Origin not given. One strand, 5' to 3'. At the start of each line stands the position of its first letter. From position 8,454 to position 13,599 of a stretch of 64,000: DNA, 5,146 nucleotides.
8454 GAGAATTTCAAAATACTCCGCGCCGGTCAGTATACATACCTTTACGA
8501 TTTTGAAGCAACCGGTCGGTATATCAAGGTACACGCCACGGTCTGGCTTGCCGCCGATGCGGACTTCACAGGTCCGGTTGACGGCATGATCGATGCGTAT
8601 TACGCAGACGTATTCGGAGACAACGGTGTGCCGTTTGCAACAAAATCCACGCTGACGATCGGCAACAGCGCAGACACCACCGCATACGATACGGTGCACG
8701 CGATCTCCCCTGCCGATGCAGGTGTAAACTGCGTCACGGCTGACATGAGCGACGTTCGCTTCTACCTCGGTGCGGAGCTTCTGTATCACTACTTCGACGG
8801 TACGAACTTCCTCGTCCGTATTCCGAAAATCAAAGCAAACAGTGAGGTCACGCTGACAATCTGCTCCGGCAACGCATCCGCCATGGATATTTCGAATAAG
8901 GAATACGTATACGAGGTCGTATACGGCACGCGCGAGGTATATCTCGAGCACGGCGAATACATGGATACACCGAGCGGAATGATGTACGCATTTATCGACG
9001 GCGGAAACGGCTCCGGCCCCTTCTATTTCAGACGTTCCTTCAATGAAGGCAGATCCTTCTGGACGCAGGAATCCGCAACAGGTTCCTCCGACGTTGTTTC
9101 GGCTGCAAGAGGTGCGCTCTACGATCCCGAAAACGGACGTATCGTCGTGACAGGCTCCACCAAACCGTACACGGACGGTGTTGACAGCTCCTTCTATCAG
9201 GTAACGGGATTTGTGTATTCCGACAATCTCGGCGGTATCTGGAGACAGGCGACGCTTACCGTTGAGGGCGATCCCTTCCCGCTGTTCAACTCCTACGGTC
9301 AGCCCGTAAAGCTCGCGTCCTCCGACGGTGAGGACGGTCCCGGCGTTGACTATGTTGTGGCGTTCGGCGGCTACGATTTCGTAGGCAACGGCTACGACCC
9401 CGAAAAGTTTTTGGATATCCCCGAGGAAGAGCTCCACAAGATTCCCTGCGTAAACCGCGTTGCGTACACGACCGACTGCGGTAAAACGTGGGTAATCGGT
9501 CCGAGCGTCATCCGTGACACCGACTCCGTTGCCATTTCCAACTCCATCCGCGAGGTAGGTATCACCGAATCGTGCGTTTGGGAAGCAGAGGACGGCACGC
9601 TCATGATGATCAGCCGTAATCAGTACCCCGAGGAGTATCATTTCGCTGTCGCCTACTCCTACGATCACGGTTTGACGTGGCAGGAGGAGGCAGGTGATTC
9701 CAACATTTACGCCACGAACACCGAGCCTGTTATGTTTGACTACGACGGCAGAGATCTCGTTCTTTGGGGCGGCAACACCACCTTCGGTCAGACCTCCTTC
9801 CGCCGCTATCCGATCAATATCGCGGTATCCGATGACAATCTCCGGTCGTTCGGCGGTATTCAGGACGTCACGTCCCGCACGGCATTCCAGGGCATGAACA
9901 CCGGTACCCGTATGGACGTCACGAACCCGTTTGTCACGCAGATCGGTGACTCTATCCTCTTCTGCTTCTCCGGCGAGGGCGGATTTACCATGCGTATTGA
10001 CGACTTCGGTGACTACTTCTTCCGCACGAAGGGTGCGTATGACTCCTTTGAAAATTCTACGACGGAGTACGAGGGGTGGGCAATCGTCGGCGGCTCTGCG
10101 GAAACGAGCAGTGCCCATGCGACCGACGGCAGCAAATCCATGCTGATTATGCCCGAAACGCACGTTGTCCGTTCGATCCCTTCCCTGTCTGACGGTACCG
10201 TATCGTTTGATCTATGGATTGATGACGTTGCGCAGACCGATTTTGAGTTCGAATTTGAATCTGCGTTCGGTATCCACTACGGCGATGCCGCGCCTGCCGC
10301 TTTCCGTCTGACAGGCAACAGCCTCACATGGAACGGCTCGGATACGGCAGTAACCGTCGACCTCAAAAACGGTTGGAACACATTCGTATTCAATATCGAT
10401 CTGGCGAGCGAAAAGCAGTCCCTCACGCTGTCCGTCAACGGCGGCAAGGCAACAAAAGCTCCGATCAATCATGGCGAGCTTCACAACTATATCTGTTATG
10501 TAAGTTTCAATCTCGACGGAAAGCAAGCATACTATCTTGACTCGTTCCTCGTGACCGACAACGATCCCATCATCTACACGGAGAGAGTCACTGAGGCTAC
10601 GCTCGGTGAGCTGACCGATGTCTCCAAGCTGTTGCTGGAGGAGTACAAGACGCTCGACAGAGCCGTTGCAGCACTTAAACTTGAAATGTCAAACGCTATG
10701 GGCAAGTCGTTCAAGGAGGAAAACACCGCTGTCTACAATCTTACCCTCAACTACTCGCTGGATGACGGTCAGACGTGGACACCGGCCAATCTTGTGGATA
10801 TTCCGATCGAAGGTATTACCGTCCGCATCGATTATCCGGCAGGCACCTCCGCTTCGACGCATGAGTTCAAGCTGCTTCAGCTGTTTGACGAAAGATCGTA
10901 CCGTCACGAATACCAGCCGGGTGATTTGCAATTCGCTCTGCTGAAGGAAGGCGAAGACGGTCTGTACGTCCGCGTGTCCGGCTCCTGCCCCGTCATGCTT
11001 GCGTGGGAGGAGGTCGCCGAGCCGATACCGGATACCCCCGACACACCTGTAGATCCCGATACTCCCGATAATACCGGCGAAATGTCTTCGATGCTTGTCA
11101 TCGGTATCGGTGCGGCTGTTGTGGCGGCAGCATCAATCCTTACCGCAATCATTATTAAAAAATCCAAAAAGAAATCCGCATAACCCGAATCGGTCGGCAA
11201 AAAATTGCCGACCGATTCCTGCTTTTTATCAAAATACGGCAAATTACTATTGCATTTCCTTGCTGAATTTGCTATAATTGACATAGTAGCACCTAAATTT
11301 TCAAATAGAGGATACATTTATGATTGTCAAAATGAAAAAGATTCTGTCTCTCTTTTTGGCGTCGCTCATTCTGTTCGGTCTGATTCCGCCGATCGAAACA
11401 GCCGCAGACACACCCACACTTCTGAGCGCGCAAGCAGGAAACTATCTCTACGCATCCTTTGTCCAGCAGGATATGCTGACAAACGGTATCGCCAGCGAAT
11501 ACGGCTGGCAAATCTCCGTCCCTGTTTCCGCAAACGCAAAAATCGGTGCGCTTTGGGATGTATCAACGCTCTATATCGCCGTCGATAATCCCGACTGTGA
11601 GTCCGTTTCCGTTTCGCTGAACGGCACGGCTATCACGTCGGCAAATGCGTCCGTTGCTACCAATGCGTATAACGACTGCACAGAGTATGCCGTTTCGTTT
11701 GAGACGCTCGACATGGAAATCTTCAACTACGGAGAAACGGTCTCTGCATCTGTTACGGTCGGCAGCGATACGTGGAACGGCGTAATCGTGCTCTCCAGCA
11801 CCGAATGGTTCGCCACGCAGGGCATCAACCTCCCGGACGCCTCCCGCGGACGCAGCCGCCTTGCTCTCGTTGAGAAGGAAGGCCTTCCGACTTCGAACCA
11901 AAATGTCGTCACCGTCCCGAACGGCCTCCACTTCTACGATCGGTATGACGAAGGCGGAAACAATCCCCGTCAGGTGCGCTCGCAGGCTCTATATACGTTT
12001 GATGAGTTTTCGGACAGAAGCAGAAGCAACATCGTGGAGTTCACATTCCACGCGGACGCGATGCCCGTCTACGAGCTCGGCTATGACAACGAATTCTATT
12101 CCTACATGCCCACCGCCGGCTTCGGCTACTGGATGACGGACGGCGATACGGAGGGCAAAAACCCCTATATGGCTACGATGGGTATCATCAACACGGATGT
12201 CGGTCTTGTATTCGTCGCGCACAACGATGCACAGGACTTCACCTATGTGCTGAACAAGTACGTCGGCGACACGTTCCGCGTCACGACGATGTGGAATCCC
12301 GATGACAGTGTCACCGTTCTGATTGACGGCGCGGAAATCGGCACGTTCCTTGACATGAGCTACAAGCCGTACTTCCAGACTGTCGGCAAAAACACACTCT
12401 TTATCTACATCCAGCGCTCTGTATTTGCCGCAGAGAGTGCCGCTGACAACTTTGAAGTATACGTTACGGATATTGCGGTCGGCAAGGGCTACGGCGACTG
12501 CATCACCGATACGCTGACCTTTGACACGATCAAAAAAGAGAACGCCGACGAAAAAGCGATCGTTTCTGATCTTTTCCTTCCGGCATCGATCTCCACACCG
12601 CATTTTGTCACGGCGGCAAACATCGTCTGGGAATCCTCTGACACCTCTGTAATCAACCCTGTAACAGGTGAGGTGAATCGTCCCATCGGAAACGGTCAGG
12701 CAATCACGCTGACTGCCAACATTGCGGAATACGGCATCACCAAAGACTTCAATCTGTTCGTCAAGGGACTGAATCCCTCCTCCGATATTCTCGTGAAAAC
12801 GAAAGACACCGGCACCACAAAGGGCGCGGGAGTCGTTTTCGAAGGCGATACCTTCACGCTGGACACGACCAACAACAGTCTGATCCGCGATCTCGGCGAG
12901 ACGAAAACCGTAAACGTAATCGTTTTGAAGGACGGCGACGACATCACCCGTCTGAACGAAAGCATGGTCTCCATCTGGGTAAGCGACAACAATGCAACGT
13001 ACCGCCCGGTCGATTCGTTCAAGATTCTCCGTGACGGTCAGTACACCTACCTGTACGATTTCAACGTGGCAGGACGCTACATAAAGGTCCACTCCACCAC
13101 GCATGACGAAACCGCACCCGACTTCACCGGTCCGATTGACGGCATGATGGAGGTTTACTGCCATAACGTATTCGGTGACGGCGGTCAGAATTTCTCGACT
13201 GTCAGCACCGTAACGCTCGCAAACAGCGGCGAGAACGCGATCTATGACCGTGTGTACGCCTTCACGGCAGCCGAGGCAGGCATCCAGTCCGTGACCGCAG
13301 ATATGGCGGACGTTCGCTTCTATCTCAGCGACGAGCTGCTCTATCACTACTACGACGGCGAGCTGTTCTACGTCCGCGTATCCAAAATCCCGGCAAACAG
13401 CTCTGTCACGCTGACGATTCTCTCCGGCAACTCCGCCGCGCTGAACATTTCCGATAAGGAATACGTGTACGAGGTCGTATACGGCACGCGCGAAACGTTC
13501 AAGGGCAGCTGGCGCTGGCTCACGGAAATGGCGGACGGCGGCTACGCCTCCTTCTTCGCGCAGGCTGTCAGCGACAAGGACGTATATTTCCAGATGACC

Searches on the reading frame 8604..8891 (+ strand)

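Call 44: search_protein_families(library=pfam, proteins=[window:8604-8891:+], max_evalue=1)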
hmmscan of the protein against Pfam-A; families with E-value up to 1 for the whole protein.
window:8604-8891:+ (96 aa): 3 families
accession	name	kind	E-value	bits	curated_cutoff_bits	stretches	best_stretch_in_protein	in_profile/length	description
PF10102.14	DUF2341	-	0.0045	17.8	23.4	1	47-94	1-56/84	Domain of unknown function (DUF2341)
PF00900.26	Ribosomal_S4e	-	0.13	12.5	25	1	31-88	17-72/75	Ribosomal family S4e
PF07368.16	DUF1487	-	0.22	11.4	23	1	17-52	142-177/215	Protein of unknown function (DUF1487)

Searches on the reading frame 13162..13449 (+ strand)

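Call 44: search_protein_families(library=pfam, proteins=[window:13162-13449:+], max_evalue=1)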
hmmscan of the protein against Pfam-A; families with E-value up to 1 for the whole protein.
window:13162-13449:+ (96 aa): 2 families
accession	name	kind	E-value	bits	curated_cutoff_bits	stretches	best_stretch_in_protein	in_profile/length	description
PF10102.14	DUF2341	-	0.0018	19.1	23.4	1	48-94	2-56/84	Domain of unknown function (DUF2341)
PF19342.4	MGP3_C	-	0.13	12.6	25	1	9-80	30-101/113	MGP3 C-terminal domain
